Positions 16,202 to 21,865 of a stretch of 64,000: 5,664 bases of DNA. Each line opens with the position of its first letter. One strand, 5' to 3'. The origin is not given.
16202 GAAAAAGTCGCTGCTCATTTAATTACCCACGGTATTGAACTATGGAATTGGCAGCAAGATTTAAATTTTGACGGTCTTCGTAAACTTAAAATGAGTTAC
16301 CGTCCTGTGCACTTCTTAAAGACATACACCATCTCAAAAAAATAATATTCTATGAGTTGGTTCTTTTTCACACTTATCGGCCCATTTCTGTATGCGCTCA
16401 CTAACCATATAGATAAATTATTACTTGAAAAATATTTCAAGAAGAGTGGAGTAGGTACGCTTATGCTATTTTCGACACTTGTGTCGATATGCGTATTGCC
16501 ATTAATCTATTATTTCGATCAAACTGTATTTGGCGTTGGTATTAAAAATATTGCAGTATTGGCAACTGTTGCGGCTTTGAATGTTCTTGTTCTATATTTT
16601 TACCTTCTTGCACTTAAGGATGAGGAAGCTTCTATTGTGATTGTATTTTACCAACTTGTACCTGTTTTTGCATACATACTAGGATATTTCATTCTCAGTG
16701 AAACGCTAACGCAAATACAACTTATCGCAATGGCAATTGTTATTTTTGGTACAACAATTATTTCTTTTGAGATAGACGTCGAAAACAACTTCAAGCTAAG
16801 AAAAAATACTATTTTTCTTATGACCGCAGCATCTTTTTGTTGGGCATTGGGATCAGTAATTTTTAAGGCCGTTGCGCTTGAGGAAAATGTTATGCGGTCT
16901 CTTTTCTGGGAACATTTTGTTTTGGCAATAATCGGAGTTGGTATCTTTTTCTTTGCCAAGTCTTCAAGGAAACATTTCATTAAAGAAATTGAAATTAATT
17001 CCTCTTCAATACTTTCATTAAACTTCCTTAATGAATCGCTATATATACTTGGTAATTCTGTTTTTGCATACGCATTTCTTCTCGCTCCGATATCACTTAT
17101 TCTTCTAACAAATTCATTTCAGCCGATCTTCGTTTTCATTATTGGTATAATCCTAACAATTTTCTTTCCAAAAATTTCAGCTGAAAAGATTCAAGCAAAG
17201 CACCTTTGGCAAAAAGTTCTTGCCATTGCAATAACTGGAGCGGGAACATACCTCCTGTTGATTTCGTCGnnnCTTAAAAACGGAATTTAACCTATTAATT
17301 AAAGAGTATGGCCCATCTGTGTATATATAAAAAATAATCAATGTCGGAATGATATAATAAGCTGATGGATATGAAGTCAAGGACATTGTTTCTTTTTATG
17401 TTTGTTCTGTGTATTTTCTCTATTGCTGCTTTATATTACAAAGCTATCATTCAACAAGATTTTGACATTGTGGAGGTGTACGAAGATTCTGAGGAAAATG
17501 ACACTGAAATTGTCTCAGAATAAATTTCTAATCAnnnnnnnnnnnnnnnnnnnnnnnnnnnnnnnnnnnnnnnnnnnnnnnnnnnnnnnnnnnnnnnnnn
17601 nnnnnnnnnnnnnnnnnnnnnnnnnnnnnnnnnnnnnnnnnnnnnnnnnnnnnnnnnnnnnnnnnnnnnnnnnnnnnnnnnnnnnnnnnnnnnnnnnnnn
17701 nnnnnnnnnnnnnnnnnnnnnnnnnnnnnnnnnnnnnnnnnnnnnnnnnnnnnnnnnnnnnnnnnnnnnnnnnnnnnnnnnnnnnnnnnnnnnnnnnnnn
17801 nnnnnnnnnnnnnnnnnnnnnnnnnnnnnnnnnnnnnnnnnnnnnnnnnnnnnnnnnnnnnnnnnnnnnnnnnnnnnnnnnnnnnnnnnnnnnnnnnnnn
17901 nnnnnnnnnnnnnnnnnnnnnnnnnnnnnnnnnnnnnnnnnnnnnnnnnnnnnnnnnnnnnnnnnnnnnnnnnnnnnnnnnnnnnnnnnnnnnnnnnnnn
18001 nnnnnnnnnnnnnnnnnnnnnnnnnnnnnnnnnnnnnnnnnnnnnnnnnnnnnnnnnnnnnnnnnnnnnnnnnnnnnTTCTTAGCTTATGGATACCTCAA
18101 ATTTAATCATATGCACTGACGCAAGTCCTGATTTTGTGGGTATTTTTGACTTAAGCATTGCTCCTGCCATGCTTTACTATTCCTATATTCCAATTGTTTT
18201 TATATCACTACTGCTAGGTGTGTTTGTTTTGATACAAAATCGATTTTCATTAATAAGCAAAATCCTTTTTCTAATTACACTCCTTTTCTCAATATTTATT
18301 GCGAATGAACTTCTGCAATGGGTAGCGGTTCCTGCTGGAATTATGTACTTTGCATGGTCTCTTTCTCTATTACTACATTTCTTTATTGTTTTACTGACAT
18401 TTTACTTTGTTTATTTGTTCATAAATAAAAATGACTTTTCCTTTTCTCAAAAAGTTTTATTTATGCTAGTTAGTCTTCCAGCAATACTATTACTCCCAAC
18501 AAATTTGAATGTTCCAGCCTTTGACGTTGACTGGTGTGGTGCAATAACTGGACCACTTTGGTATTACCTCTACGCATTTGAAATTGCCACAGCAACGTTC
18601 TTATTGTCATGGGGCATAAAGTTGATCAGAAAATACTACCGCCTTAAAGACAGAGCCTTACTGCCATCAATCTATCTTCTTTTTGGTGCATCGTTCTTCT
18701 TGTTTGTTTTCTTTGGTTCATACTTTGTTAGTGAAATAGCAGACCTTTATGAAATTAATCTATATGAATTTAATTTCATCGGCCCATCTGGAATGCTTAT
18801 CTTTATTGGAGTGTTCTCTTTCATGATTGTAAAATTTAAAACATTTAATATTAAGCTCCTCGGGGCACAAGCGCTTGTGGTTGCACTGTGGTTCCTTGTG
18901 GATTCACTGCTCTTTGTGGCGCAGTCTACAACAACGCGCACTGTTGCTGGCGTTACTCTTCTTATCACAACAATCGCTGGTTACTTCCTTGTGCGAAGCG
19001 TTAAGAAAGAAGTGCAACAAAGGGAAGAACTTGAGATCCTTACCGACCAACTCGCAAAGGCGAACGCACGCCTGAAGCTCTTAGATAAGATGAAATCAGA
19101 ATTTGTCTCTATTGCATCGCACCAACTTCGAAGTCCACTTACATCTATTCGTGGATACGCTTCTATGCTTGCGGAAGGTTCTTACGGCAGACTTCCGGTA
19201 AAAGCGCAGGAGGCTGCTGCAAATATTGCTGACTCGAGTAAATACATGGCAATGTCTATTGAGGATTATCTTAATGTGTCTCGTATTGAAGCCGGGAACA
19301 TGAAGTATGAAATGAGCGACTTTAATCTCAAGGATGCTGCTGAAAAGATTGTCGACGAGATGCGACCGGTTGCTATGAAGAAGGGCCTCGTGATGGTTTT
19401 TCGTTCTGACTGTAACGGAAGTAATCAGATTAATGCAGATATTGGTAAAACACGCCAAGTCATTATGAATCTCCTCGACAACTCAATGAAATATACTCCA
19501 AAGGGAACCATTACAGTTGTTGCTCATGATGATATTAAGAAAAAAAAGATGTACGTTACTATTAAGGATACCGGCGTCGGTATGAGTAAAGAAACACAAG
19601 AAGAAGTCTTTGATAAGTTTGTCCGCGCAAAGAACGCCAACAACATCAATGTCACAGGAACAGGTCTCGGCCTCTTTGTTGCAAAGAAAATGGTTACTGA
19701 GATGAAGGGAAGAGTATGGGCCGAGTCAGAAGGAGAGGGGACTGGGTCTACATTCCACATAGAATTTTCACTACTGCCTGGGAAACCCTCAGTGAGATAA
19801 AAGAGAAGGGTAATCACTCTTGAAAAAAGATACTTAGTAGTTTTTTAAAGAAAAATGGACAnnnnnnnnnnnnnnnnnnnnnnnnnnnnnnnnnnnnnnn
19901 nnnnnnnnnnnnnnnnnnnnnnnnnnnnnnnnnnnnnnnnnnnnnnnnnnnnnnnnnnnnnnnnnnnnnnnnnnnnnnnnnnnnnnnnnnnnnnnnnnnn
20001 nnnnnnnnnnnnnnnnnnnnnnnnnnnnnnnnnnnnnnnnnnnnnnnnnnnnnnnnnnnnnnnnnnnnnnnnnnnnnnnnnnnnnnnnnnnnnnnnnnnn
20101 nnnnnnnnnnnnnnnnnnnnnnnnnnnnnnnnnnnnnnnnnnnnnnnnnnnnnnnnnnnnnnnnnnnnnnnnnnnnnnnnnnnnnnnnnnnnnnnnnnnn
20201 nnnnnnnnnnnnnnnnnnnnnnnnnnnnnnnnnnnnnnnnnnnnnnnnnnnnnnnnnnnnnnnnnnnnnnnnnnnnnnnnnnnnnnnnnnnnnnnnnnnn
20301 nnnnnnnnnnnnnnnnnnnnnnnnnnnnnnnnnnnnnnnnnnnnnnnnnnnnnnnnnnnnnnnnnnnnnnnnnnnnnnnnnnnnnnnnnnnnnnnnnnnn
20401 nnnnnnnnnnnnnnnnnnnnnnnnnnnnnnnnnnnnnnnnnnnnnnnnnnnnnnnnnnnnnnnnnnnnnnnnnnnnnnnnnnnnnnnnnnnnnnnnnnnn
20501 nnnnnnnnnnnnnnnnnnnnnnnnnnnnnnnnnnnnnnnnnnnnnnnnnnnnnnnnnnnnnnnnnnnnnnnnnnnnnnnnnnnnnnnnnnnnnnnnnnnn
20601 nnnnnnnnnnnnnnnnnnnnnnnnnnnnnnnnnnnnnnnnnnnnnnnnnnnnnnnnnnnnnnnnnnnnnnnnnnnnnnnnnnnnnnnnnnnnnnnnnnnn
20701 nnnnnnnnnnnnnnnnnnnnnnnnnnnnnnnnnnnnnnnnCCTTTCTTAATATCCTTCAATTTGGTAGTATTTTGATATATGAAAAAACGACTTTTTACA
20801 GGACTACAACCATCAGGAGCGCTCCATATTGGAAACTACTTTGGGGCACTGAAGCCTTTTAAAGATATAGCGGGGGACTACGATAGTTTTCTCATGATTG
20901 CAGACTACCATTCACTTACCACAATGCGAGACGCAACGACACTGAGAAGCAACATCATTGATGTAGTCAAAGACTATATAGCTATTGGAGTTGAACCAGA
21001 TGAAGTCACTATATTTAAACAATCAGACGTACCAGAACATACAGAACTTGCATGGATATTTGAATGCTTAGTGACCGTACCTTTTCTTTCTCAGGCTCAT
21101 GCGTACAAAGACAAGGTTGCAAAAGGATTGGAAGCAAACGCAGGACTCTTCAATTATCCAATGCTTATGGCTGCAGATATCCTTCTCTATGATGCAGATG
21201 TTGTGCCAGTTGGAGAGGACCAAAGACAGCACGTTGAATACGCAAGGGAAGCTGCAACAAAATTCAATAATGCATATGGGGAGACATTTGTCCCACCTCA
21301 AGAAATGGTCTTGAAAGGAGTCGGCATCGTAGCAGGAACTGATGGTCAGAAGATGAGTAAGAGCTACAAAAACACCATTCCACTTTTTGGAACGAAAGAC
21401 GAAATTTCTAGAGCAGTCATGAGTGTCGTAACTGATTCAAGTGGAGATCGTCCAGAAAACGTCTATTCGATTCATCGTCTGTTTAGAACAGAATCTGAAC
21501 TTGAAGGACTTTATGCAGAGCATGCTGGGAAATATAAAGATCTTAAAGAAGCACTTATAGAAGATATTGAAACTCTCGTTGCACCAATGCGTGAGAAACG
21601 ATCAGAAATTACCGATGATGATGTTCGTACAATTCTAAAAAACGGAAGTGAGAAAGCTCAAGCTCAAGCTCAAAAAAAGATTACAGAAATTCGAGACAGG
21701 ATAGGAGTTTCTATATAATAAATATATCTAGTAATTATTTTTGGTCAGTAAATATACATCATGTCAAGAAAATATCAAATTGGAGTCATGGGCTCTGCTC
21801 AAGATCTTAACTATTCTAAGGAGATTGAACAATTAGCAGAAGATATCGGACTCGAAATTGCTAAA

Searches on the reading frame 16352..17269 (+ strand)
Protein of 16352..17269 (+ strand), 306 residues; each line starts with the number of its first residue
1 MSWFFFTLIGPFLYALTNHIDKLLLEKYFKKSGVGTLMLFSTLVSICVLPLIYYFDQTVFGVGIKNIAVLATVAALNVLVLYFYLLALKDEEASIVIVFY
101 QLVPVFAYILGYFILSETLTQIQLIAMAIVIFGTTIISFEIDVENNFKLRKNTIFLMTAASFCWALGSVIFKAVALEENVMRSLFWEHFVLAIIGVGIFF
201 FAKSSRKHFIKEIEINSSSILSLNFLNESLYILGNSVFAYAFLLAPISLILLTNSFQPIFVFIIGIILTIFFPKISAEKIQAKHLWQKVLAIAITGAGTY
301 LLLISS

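Call 3: search_protein_families(library=pfam, proteins=[window:16352-17269:+], max_evalue=0.01)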
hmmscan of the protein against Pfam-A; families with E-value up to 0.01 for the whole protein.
window:16352-17269:+ (306 aa): 1 family
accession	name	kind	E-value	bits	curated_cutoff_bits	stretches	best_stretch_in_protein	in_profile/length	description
PF00892.27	EamA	-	8.5e-14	52.4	28.2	1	2-138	2-134/135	EamA-like transporter family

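Call 4: search_protein_families(library=ncbifam, proteins=[window:16352-17269:+], max_evalue=0.01)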
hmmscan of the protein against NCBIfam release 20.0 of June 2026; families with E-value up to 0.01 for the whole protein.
window:16352-17269:+ (306 aa): 2 families
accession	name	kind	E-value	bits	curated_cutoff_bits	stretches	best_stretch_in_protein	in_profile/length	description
TIGR00950.1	2A78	equivalog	3.9e-11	42.9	230.2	1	27-203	9-179/264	carboxylate/amino acid/amine transporter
NF008432.0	PRK11272.1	equivalog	0.0015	17.8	270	0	67-139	217-287/294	drug/metabolite exporter YedA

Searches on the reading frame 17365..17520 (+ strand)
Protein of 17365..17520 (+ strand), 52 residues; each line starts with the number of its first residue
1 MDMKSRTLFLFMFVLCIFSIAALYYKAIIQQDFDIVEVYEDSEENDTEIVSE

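Call 44: search_protein_families(library=pfam, proteins=[window:17365-17520:+], max_evalue=0.1)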
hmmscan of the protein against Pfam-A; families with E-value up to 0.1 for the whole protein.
window:17365-17520:+ (52 aa): 0 families

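Call 72: search_protein_families(library=padloc, proteins=[window:17365-17520:+], max_evalue=0.01)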
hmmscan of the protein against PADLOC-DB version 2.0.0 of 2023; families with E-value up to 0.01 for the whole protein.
window:17365-17520:+ (52 aa): 0 families

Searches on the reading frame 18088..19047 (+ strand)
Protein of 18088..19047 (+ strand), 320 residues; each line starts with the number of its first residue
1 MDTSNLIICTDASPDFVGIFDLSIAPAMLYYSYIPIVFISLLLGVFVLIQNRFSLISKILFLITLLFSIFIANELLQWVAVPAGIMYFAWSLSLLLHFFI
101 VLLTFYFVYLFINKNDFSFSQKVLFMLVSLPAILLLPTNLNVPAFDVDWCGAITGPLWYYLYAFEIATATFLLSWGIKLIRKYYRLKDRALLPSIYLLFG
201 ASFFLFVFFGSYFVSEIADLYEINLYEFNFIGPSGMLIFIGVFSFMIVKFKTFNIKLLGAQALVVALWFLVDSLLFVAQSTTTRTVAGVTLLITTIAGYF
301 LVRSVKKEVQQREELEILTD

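Call 44: search_protein_families(library=pfam, proteins=[window:18088-19047:+], max_evalue=0.1)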
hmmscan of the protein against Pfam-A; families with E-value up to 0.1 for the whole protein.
window:18088-19047:+ (320 aa): 0 families

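Call 46: find_homologous_proteins(query=window:18088-19017:+)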
Query window:18088-19017:+ (310 aa): 47 proteins with E <= 0.001 among 6609 candidates.
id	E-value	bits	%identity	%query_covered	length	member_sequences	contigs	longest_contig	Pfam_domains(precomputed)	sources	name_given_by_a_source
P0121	4.9e-74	268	46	100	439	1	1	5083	PF00512.32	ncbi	-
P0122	2.0e-63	233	43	100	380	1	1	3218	-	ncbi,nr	ncbi:MAG: hypothetical protein Q8O88_00370, partial [bacterium]|nr:hypothetical protein [bacterium]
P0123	2.6e-58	216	41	99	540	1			PF02518.32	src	-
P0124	1.0e-57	214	41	98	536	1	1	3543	PF02518.32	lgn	-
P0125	4.0e-57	212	41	98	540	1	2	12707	PF02518.32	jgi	-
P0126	4.0e-57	212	41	98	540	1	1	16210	PF02518.32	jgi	-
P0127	2.9e-56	209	42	95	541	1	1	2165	PF02518.32,PF00512.32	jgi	jgi:signal transduction histidine kinase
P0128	2.1e-55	207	61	54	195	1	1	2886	-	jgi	jgi:hypothetical protein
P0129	6.1e-55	205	43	96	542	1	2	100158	PF02518.32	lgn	-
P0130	1.3e-52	197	39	98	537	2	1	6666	PF02518.32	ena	-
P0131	4.1e-52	196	39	98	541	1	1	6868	PF02518.32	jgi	jgi:signal transduction histidine kinase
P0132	1.6e-50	191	42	85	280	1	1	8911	PF16927.12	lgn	-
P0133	6.0e-50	189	39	98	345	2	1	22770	-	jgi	-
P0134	2.1e-49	187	40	99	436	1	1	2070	-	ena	-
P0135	6.1e-48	182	41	99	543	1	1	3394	PF02518.32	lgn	-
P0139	3.9e-41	160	36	86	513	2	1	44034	PF02518.32,PF00512.32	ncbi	ncbi:MAG: HAMP domain-containing sensor histidine kinase [Candidatus Peribacter sp.]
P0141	3.3e-39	153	38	94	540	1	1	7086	PF02518.32,PF16927.12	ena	-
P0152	1.1e-25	109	37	80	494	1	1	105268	PF02518.32,PF00512.32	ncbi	ncbi:MAG: HAMP domain-containing sensor histidine kinase [Patescibacteria group bacterium]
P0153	5.8e-24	103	32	92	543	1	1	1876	PF02518.32,PF00512.32,PF16927.12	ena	-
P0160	4.4e-13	68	30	85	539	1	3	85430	PF02518.32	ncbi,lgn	-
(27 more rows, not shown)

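Call 47: find_encoding_contigs(protein=P0129, flank=3000, max_places=1)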
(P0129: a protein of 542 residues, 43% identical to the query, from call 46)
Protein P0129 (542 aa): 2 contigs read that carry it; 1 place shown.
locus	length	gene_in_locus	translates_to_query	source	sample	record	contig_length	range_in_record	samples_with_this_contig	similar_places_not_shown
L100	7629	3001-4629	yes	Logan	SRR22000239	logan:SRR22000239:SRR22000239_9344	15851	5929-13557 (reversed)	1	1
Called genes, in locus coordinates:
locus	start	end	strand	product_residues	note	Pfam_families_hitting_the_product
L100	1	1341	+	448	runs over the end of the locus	PF01071:GARS_A, PF02843:GARS_C (weak)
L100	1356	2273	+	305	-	PF00892:EamA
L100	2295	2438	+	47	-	-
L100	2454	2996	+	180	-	PF00856:SET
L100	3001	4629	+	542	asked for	PF02518:HATPase_c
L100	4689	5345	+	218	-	PF13623:SurA_N_2 (faint), PF13624:SurA_N_3 (weak), PF09312:SurA_N (weak)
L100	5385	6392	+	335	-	PF00579:tRNA-synt_1b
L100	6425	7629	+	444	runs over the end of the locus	PF01336:tRNA_anti-codon, PF00152:tRNA-synt_2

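Call 48: find_encoding_contigs(protein=P0139, flank=3000, max_places=1)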
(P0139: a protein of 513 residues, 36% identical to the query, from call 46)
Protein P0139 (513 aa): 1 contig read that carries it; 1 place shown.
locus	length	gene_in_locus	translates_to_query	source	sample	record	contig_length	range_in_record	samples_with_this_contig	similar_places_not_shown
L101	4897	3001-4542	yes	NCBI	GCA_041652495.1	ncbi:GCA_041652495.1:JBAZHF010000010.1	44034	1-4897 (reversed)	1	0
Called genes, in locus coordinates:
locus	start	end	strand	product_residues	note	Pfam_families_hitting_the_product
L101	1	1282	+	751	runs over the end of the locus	-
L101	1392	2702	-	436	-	PF01071:GARS_A, PF02843:GARS_C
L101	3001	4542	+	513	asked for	PF00512:HisKA, PF02518:HATPase_c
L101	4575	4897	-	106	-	PF00395:SLH (weak)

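Call 49: find_encoding_contigs(protein=P0152, flank=3000, max_places=1)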
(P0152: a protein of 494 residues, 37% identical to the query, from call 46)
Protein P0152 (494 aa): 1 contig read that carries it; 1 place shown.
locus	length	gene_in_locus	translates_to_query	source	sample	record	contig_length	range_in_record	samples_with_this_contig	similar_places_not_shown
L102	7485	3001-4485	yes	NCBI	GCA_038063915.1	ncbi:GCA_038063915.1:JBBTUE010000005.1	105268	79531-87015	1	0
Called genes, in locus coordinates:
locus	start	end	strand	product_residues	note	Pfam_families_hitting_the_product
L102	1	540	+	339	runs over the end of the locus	PF01916:DS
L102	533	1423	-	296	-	PF00491:Arginase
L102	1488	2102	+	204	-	-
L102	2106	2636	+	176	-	PF00856:SET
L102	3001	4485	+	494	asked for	PF00512:HisKA, PF02518:HATPase_c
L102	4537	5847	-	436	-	PF01336:tRNA_anti-codon, PF00152:tRNA-synt_2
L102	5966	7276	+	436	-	PF01336:tRNA_anti-codon, PF00152:tRNA-synt_2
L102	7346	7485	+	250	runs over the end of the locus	PF03575:Peptidase_S51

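Call 50: find_encoding_contigs(protein=P0160, flank=3000, max_places=1)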
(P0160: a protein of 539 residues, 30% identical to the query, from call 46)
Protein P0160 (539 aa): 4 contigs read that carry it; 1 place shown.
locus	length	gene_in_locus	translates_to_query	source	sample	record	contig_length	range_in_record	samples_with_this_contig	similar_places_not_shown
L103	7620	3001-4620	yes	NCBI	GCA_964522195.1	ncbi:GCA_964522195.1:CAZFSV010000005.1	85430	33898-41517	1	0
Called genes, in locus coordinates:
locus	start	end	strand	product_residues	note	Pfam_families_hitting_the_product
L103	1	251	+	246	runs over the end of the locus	PF02223:Thymidylate_kin (faint)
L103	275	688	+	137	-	PF00293:NUDIX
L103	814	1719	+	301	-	PF00892:EamA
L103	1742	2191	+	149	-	-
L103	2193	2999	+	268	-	-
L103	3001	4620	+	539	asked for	PF02518:HATPase_c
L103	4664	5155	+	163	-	PF01250:Ribosomal_S6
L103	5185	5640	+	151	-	PF00436:SSB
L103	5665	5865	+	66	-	PF01084:Ribosomal_S18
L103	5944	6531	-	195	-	PF08207:EFP_N, PF01132:EFP, PF09285:Elong-fact-P_C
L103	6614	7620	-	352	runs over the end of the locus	PF00154:RecA_N, PF08423:Rad51, PF06745:ATPase (weak), PF01637:ATPase_2 (weak), PF27531:MT3502_N (faint), PF21096:RecA_C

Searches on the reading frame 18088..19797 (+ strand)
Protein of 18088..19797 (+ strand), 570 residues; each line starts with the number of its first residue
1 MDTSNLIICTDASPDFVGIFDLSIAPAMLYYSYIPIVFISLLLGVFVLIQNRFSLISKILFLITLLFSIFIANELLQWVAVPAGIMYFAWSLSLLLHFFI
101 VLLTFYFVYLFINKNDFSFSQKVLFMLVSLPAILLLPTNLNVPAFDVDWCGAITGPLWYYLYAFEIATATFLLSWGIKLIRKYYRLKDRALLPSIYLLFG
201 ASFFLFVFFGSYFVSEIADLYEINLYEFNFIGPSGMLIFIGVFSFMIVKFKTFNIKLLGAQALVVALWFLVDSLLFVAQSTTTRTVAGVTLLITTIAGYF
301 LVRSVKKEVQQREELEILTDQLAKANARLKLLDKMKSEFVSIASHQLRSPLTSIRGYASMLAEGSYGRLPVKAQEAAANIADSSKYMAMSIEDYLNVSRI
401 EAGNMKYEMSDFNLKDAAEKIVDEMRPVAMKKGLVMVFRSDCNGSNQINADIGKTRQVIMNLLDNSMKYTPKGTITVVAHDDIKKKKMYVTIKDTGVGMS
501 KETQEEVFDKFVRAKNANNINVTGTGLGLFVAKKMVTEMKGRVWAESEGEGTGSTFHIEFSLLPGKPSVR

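Call 3: search_protein_families(library=pfam, proteins=[window:18088-19797:+], max_evalue=0.01)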
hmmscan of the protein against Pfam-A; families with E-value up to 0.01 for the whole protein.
window:18088-19797:+ (570 aa): 3 families
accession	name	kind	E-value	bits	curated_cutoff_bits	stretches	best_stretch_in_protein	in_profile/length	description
PF02518.31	HATPase_c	-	3.1e-24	86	26.4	1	454-561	5-108/111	Histidine kinase-, DNA gyrase B-, and HSP90-like ATPase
PF00512.31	HisKA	-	1.9e-15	57.1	26.9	1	335-403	1-66/66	His Kinase A (phospho-acceptor) domain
PF13589.12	HATPase_c_3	-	3.3e-05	24.4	25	1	457-537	5-85/137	Histidine kinase-, DNA gyrase B-, and HSP90-like ATPase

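Call 4: search_protein_families(library=ncbifam, proteins=[window:18088-19797:+], max_evalue=0.01)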
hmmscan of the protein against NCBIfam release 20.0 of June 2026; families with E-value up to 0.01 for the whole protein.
window:18088-19797:+ (570 aa): 78 families (the best 25 are shown)
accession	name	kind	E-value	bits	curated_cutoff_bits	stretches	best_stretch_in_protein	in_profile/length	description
NF046044.1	PnpS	equivalog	1.1e-48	166.2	400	1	328-560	162-389/390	two-component system histidine kinase PnpS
TIGR02956.1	TMAO_torS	equivalog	5.2e-45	153.9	676.5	1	309-567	439-687/967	TMAO reductase system sensor histidine kinase/response regulator TorS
NF033092.0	HK_WalK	equivalog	7.4e-44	150.3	725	1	332-559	368-591/594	cell wall metabolism sensor histidine kinase WalK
TIGR02966.1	phoR_proteo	equivalog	1.4e-40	139.3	334.2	1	327-560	105-333/333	phosphate regulon sensor histidine kinase PhoR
NF008318.0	PRK11107.1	equivalog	2.1e-40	138.6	890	1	313-562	270-518/920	two-component sensor histidine kinase BarA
NF038297.2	hybrid_HK_HrmK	equivalog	1.8e-39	135.9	725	1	265-562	163-457/607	hybrid histidine kinase/response regulator HrmK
NF041947.1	LuxQ_Vibrio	equivalog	5.2e-38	130.5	1200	1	329-561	465-695/843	quorum-sensing autoinducer 2 sensor kinase/phosphatase LuxQ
NF047874.1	MASE3_PAS_HK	subfamily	7.4e-37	127.4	560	1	305-561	371-624/655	MASE3 domain-containing sensor histidine kinase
NF040691.1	MtrAB_MtrB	equivalog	1.1e-36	127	450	1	318-559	253-489/507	MtrAB system histidine kinase MtrB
NF041880.1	EPS_EpsF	equivalog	1.8e-36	125.7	900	1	323-558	261-489/492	response regulator EpsF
NF008099.0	PRK10841.1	equivalog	1.8e-35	122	920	1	333-562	467-690/949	two-component system sensor histidine kinase RcsC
NF008302.0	PRK11091.1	equivalog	7.6e-35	120.3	838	1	334-560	281-503/779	aerobic respiration two-component sensor histidine kinase ArcB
NF045901.1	HisKinLetSLeg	equivalog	6.1e-34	117.2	1650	1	330-560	287-516/906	two-component system sensor histidine kinase LetS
NF041210.1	his_kin_PieS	equivalog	3.5e-33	115.3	850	1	314-561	228-469/474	two component system sensor histidine kinase PieS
NF041832.1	near_NosP_CTERM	subfamily_domain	1e-32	113.7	400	1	335-561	6-224/370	NahK/ErcS family hybrid sensor histidine kinase/response regulator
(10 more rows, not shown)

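Call 72: search_protein_families(library=padloc, proteins=[window:18088-19797:+], max_evalue=0.01)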
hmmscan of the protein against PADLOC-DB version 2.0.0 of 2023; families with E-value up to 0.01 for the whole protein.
window:18088-19797:+ (570 aa): 3 families
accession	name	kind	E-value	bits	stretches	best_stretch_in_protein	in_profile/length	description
PDLC04647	PDC-M43B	-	5.4e-09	33.5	1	458-546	231-318/347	-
PDLC04650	PDC-M43B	-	5.3e-07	27.2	1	459-542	231-315/344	-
PDLC04649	PDC-M43B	-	0.00019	18.5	1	409-539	183-312/345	-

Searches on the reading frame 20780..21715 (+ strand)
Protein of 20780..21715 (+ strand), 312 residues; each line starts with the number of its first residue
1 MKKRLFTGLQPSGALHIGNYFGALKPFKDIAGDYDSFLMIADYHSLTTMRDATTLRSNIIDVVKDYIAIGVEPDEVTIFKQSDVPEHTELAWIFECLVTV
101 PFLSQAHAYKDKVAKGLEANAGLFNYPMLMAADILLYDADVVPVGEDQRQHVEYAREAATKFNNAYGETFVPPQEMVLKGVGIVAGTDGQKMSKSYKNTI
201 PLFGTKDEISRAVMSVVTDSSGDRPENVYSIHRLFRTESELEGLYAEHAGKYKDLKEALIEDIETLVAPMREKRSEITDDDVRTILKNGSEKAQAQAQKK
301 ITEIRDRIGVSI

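Call 70: find_homologous_proteins(query=window:20780-21715:+, max_evalue=1e-60)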
Query window:20780-21715:+ (312 aa): 7912 proteins with E <= 1e-60 among 8000 candidates; the best 120 are listed.
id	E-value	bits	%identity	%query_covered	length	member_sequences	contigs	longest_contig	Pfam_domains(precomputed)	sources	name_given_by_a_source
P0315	4.5e-203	691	100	100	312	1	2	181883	PF00579.32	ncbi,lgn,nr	ncbi:MAG: tryptophan--tRNA ligase [Candidatus Pacebacteria bacterium]|nr:tryptophan--tRNA ligase [Ca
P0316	1.4e-166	571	82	100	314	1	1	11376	PF00579.32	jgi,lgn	jgi:tryptophanyl-tRNA synthetase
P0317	1.5e-166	571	80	100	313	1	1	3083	PF00579.32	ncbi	-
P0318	2.7e-165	567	78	100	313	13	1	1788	PF00579.32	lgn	-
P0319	6.8e-165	565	79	99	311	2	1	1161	PF00579.32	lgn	-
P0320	1.4e-164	564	79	100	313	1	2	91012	PF00579.32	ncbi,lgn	-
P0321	2.1e-163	560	78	100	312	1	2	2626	PF00579.32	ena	-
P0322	2.4e-163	560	77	99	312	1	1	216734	PF00579.32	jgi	jgi:tryptophanyl-tRNA synthetase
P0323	3.3e-163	560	78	100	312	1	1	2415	PF00579.32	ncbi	-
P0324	4.0e-163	560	76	100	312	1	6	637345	PF00579.32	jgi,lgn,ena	-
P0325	4.1e-163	559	78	100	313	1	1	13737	PF00579.32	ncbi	-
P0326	1.3e-162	558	77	100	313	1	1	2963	PF00579.32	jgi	-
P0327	1.7e-162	557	77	99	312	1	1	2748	PF00579.32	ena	-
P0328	2.2e-162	557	78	100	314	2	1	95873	PF00579.32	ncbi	-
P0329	2.3e-162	557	77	99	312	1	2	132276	PF00579.32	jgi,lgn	jgi:tryptophanyl-tRNA synthetase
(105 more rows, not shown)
